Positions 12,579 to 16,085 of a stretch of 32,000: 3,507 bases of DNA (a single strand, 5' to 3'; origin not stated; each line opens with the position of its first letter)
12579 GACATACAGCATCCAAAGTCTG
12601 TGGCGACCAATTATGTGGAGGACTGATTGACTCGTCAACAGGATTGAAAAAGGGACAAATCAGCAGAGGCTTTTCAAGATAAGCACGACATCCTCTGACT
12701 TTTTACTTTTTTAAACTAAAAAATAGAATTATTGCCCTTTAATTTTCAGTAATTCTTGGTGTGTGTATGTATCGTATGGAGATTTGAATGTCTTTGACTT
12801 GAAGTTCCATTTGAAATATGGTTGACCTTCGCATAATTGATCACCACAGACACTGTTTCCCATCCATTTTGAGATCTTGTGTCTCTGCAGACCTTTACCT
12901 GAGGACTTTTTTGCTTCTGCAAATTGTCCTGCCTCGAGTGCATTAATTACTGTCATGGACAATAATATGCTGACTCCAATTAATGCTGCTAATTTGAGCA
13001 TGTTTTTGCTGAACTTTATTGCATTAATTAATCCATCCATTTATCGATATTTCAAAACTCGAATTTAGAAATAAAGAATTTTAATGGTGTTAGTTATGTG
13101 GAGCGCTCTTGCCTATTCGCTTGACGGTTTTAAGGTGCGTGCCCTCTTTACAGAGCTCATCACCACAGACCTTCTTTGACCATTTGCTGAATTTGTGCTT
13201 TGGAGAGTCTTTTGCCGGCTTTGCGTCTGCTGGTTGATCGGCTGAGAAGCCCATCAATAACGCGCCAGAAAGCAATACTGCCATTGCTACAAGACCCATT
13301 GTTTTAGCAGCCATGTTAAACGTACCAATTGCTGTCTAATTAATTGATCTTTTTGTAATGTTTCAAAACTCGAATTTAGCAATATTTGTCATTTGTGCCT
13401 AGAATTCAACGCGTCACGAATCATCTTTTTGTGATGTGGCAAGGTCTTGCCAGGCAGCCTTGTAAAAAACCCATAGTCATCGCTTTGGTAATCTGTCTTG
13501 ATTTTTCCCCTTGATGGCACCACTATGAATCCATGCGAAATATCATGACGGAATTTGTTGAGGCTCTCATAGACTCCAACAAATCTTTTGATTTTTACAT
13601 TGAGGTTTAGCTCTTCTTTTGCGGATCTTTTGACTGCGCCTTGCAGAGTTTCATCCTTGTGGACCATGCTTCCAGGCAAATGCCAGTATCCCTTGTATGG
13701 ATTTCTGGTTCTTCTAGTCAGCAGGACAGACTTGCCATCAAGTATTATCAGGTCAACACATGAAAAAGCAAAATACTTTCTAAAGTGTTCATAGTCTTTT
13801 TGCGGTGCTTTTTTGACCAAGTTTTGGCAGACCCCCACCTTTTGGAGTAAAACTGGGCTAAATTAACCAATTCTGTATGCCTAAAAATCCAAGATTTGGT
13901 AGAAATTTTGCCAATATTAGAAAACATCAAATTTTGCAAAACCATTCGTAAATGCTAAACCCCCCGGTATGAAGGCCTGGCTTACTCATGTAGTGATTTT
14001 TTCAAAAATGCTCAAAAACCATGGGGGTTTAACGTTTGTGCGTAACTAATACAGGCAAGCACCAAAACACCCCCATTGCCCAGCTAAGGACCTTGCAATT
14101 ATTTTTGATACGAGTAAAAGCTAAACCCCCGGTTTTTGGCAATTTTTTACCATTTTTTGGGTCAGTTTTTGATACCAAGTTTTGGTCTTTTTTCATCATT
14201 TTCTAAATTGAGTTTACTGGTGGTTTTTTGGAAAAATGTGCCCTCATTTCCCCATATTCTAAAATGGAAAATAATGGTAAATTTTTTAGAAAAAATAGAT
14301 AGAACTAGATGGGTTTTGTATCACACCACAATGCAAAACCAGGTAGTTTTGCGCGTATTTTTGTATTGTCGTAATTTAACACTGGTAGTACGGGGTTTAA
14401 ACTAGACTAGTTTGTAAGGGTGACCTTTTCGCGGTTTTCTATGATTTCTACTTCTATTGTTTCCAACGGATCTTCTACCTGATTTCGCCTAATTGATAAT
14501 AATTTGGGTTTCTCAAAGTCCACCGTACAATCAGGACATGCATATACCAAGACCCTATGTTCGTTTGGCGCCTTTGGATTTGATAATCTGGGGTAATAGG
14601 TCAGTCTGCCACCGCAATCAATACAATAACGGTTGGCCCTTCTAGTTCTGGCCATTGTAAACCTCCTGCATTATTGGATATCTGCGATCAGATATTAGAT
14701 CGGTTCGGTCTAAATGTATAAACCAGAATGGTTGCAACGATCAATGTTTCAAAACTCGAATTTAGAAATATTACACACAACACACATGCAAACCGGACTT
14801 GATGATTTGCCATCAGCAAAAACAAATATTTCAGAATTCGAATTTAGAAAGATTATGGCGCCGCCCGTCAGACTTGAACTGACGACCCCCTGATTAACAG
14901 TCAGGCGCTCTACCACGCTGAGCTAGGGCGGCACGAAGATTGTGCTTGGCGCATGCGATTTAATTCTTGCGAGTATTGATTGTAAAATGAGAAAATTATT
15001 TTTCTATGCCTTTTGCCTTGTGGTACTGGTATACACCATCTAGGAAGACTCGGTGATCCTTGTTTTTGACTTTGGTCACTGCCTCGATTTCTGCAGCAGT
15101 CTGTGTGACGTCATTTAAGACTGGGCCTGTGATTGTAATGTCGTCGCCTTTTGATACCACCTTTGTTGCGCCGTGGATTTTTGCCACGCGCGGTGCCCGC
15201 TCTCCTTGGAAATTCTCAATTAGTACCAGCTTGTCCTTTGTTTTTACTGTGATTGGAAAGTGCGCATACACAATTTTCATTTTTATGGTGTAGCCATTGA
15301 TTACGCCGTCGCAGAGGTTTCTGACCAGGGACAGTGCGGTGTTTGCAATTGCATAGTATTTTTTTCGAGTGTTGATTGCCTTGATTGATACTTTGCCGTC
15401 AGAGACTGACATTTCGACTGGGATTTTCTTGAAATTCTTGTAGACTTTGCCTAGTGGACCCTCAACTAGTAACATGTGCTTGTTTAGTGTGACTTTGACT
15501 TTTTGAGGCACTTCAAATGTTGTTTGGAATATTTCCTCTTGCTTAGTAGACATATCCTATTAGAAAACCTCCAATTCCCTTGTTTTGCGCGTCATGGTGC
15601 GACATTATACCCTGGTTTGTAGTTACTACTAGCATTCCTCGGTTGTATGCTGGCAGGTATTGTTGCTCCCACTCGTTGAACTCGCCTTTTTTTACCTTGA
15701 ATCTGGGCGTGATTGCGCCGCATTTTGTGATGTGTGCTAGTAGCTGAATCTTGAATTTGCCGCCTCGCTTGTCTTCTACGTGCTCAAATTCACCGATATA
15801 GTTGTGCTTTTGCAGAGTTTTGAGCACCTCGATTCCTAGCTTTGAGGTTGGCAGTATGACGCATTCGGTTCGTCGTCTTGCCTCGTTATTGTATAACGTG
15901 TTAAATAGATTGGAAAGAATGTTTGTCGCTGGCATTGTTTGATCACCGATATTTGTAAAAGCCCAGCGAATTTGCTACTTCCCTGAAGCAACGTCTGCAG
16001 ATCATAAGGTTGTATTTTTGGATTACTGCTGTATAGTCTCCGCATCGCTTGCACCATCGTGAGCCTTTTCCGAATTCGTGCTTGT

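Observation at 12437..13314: Cluster of three paralogous small secreted proteins sharing an unrecognised His...VCGD(Q/E)LC motif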

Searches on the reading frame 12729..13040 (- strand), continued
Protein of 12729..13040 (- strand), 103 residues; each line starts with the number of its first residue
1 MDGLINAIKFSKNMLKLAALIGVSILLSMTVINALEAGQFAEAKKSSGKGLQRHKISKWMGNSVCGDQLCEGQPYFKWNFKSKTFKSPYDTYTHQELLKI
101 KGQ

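Call 52: search_protein_families(library=pfam, proteins=[P0136, P0179, P0132, P0240, P0170, P0164, P0121, P0159, P0205, P0242], max_evalue=0.01)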
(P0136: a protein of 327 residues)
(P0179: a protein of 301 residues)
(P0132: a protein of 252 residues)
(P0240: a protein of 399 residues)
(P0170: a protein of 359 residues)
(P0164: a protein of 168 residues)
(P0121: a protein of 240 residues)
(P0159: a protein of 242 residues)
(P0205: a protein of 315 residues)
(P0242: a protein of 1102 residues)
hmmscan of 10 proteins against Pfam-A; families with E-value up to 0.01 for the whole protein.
P0136 (327 aa): 1 family
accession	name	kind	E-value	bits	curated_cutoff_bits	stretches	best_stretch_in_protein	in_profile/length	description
PF06884.16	DUF1264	-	2.7e-19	69.8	25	1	213-319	25-135/171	Protein of unknown function (DUF1264)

P0179 (301 aa): 2 families
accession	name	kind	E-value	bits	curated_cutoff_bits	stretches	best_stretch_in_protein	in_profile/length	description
PF00127.26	Copper-bind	-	7.5e-10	39.6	21.2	1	212-301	9-99/99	Copper binding proteins, plastocyanin/azurin family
PF13473.12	Cupredoxin_1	-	0.0067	16.9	27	0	279-300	83-104/104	Cupredoxin-like domain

P0132 (252 aa): 3 families
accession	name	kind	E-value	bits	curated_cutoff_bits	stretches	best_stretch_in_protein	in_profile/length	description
PF00050.26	Kazal_1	-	1.8e-08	34.7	21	1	74-113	6-31/49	Kazal-type serine protease inhibitor domain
PF07648.20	Kazal_2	-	0.00017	22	22.8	1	77-113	4-48/48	Kazal-type serine protease inhibitor domain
PF21287.3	Kazal_CFAI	-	0.0046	17.7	27.7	0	79-102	7-30/46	Complement factor I, KAZAL domain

P0240 (399 aa): 0 families

P0170 (359 aa): 0 families

P0164 (168 aa): 0 families

P0121 (240 aa): 2 families
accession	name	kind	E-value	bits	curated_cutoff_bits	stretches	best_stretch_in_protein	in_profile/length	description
PF07366.18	SnoaL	-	4.8e-12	46.2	28.4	1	114-237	9-126/126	SnoaL-like polyketide cyclase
PF12680.13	SnoaL_2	-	4.4e-08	34.1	27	1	113-223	5-101/102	SnoaL-like domain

P0159 (242 aa): 2 families
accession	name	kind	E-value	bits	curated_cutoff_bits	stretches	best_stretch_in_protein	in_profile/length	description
PF11617.13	Cu-binding_MopE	-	5.5e-10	39.8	27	1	105-133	1-28/30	Putative metal-binding motif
PF10917.13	Fungus-induced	-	0.00061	20.5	24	0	8-51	4-47/50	Fungus-induced protein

P0205 (315 aa): 1 family
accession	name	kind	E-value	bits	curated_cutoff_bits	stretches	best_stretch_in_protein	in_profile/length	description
PF13385.13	Laminin_G_3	-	4.7e-18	66.2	27.6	1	122-289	8-151/151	Concanavalin A-like lectin/glucanases superfamily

P0242 (1102 aa): 8 families
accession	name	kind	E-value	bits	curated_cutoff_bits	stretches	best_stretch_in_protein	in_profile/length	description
PF03160.20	Calx-beta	-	3e-15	56.7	27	1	711-783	42-119/119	Calx-beta domain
PF01436.27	NHL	-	3.9e-10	39.7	20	0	1074-1099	1-27/28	NHL repeat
PF08450.18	SGL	-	5.7e-10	39.6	26.3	0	988-1060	146-217/246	SMP-30/Gluconolactonase/LRE-like region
PF22701.2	Mala_s_1-like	-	5e-07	30.1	27.5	0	962-1068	24-129/195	Mal s 1 allergenic protein-like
PF13517.12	FG-GAP_3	-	3.4e-05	24.8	26.9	1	76-125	1-50/61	FG-GAP-like repeat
PF18911.6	PKD_4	-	7.7e-05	23.1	27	1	307-345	1-40/85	PKD domain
PF18582.6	HZS_alpha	-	0.0017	19.3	26.6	0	1028-1051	42-65/98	Hydrazine synthase alpha subunit middle domain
PF06739.17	SBBP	-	0.0039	17.5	20.5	0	898-910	16-28/38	Beta-propeller repeat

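Call 63: find_encoding_contigs(protein=P0131, flank=6000, max_places=4)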
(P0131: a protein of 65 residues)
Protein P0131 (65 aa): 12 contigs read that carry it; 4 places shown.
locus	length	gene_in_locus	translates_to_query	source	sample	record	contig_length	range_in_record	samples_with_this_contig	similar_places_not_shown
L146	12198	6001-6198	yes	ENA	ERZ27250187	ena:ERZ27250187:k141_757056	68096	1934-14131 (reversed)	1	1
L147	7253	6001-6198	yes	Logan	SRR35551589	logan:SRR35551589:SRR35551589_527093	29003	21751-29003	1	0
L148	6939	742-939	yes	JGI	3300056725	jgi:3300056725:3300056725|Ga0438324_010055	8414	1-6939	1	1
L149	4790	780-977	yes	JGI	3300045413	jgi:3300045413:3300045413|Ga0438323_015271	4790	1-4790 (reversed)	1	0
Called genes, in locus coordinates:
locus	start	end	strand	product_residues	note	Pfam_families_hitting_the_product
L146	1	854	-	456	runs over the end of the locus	PF04715:, PF00425:Chorismate_bind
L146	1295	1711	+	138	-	-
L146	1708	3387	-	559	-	PF00920:ILVD_EDD_N, PF24877:ILV_EDD_C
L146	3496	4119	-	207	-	-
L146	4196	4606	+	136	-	PF11969:DcpS_C, PF01230:HIT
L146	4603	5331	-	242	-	-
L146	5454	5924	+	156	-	PF00072:Response_reg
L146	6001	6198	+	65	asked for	-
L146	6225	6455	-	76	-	-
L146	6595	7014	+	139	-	-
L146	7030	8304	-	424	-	PF03463:eRF1_1, PF03464:eRF1_2, PF18859:acVLRF1 (weak), PF03465:eRF1_3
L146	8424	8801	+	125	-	-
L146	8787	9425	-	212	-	PF13462:Thioredoxin_4, PF13098:Thioredoxin_2 (weak), PF01323:DSBA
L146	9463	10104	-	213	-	PF21715:CggR_N, PF22167:PH0730-like_N (weak), PF14544:DUF4443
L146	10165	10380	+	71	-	PF09489:CbtB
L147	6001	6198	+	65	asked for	-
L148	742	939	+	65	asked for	-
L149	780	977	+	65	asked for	-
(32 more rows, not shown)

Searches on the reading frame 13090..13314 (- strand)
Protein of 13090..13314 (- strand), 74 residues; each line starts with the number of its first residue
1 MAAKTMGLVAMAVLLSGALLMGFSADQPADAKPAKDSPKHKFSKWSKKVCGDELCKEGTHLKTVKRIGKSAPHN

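Call 4: search_protein_families(library=pfam, proteins=[window:13090-13314:-], max_evalue=10)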
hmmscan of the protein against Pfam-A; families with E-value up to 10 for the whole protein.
window:13090-13314:- (74 aa): 1 family
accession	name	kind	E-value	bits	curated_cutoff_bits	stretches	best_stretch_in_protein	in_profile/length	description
PF19721.4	DUF6215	-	0.026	14.6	27.1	1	7-56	8-64/135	Family of unknown function (DUF6215)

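Call 7: search_protein_families(library=ncbifam, proteins=[window:13090-13314:-], max_evalue=10)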
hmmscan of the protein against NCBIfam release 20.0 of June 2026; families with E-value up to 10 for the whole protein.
window:13090-13314:- (74 aa): 2 families
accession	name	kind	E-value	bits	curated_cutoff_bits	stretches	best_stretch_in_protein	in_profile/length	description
NF047904.1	MmDecMmdE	equivalog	0.081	12.8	65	1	10-33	18-41/57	methylmalonyl-CoA decarboxylase subunit epsilon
NF011656.1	PRK15075.1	subfamily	0.28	10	445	1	4-26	102-124/419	tricarballylate/proton symporter TcuC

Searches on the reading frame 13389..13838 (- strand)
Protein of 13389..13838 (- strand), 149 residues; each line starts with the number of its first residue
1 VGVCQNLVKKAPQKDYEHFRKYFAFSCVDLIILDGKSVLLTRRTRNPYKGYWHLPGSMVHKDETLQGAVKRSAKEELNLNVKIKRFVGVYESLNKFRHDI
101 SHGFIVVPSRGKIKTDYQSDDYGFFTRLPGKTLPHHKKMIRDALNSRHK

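Call 14: search_protein_families(library=pfam, proteins=[window:13389-13838:-], max_evalue=0.001)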
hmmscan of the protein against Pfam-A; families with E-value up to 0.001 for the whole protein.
window:13389-13838:- (149 aa): 2 families
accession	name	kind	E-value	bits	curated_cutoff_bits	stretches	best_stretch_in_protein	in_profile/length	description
PF00293.34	NUDIX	-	2.3e-14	54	21.1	1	28-118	6-103/134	NUDIX domain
PF14815.12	NUDIX_4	-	0.0001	22.5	35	1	30-102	3-67/113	NUDIX domain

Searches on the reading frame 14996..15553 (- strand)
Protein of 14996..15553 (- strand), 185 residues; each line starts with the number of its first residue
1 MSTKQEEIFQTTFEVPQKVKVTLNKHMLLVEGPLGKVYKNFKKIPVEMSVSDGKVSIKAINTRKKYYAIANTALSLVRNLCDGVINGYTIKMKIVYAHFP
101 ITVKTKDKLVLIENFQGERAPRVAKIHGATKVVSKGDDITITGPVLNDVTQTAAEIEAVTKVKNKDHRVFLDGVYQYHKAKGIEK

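Call 14: search_protein_families(library=pfam, proteins=[window:14996-15553:-], max_evalue=0.001)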
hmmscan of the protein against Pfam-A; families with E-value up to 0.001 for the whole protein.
window:14996-15553:- (185 aa): 1 family
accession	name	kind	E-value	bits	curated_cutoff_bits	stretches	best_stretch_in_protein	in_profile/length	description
PF00347.28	Ribosomal_L6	-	2e-15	57.8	27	2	99-173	1-80/80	Ribosomal protein L6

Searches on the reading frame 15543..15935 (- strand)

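Call 14: search_protein_families(library=pfam, proteins=[window:15543-15935:-], max_evalue=0.001)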
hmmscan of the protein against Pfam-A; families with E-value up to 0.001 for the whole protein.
window:15543-15935:- (130 aa): 1 family
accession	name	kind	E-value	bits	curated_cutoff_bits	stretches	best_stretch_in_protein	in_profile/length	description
PF00410.24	Ribosomal_S8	-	1.4e-19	70.8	24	1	6-130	2-126/126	Ribosomal protein S8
